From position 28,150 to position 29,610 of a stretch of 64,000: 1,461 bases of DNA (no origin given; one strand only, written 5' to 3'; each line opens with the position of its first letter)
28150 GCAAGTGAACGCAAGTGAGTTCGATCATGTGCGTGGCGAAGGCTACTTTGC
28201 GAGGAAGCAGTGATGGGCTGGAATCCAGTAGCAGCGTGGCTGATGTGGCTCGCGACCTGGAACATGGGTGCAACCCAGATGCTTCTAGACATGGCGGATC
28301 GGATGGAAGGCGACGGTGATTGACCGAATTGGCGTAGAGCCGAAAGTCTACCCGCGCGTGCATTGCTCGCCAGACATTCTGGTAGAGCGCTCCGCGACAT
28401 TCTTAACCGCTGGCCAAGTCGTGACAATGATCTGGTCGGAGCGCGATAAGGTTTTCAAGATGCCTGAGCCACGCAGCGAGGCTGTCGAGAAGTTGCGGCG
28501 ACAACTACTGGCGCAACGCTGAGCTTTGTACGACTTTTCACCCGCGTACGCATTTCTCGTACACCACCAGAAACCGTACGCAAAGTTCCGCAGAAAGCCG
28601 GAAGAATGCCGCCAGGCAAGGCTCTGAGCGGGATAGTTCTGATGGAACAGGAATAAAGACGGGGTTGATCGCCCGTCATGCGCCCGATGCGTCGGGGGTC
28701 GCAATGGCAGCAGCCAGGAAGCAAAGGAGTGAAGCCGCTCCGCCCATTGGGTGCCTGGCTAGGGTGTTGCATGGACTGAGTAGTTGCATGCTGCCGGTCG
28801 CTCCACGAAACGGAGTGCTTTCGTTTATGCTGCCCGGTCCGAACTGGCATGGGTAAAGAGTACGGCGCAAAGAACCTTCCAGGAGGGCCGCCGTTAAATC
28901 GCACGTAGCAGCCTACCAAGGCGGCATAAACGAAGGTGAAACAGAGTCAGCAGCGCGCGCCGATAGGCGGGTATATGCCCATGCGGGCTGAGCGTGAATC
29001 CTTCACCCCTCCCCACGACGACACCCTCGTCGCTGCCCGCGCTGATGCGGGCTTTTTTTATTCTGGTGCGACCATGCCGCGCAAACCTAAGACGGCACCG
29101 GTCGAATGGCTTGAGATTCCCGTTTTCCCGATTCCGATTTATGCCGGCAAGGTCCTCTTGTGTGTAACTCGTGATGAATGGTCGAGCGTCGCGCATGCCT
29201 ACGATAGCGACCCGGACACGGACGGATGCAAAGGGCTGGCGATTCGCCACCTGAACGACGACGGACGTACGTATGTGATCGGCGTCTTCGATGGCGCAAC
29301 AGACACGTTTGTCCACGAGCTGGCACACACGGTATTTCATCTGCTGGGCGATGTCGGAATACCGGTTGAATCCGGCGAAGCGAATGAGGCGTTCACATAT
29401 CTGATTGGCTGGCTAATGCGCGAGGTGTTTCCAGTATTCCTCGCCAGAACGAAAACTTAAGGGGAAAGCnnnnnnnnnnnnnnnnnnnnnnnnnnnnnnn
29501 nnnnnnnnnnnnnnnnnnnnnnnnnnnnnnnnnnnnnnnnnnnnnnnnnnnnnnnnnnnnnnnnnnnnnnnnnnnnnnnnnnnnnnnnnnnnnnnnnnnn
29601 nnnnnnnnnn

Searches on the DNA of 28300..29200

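Call 98: search_rna_families(source=window, start=28300, end=29200, threshold=evalue, max_evalue=10)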
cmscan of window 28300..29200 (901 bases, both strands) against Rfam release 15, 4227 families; matches with E-value up to 10: 3.
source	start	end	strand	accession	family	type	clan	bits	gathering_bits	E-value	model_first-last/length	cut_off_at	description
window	29016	29059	+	RF02702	AgvB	Gene; sRNA;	-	22.8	56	0.086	1-62/62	no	Anti GcvB sRNA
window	29017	29059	-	RF02628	Hrs1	Gene; sRNA;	-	17.2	56.4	1.5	1-74/74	no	Hfq-regulated sRNA 1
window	29010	29061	+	RF02837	anti-hemB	Gene; sRNA;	-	13.2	49.5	3.9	1-81/81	no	Burkholderia RNA 7 (anti-hemB)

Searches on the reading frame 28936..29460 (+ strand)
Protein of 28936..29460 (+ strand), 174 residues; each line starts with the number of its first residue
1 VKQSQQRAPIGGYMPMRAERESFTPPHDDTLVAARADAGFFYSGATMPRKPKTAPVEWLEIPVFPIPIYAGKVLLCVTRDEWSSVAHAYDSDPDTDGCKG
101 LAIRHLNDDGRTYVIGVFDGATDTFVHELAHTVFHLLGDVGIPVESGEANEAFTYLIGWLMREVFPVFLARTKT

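Call 3: search_protein_families(library=pfam, proteins=[window:28936-29460:+], max_evalue=0.1)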
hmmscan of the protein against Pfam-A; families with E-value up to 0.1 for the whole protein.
window:28936-29460:+ (174 aa): 0 families

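Call 4: search_protein_families(library=phrogs, proteins=[window:28936-29460:+], max_evalue=0.1)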
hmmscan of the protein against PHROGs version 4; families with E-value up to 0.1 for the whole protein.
window:28936-29460:+ (174 aa): 2 families
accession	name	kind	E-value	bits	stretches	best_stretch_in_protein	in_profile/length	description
phrog_1365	-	unknown function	7.2e-22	78.7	1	64-168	8-116/127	-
phrog_4857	-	unknown function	0.02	15.4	1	110-163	83-135/221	-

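Call 24: search_protein_families(library=ncbifam, proteins=[window:28936-29460:+], max_evalue=1)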
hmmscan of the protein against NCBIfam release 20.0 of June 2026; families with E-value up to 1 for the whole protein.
window:28936-29460:+ (174 aa): 0 families

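Call 25: search_protein_families(library=padloc, proteins=[window:28936-29460:+], max_evalue=1)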
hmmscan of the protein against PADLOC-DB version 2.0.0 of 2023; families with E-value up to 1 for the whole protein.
window:28936-29460:+ (174 aa): 0 families
